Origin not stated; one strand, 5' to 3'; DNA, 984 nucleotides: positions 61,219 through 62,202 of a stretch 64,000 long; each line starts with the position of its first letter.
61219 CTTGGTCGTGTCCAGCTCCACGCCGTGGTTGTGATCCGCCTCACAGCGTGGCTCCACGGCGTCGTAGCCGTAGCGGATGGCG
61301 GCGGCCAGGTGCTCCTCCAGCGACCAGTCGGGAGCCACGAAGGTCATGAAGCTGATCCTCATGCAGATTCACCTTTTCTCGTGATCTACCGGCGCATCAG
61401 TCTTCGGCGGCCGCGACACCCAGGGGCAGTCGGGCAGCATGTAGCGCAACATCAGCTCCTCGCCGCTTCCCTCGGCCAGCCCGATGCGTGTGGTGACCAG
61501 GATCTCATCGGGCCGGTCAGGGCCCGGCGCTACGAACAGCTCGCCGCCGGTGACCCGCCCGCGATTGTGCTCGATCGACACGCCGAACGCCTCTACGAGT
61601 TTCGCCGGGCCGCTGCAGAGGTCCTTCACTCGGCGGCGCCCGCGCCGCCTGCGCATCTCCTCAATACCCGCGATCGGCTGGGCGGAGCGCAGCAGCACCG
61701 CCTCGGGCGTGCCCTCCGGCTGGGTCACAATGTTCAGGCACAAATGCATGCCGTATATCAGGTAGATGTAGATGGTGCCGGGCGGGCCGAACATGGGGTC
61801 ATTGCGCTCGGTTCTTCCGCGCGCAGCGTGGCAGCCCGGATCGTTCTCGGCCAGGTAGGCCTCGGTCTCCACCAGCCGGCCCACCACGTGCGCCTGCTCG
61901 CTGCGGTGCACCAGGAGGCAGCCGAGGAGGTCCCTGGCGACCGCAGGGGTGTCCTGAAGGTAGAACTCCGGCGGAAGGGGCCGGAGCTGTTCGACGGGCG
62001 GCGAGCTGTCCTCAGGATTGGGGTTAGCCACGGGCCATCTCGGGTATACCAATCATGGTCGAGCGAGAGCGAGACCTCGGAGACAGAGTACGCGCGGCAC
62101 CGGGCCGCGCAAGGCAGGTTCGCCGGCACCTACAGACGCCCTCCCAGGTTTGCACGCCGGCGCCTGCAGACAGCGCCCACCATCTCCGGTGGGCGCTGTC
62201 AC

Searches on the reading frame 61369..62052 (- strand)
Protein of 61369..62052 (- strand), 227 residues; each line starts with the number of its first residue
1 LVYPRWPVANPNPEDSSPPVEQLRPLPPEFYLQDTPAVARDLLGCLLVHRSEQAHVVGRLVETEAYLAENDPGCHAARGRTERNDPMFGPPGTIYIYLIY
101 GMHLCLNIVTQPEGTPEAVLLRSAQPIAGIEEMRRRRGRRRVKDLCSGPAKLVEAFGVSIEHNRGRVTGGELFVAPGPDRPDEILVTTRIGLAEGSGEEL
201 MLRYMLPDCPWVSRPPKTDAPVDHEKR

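Call 42: search_protein_families(library=pfam, proteins=[window:61369-62052:-], max_evalue=0.01)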
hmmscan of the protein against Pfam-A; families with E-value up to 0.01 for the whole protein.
window:61369-62052:- (227 aa): 1 family
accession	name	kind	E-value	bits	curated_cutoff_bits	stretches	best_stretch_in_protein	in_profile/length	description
PF02245.21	Pur_DNA_glyco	-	5.2e-63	212.1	27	1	29-209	1-180/181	Methylpurine-DNA glycosylase (MPG)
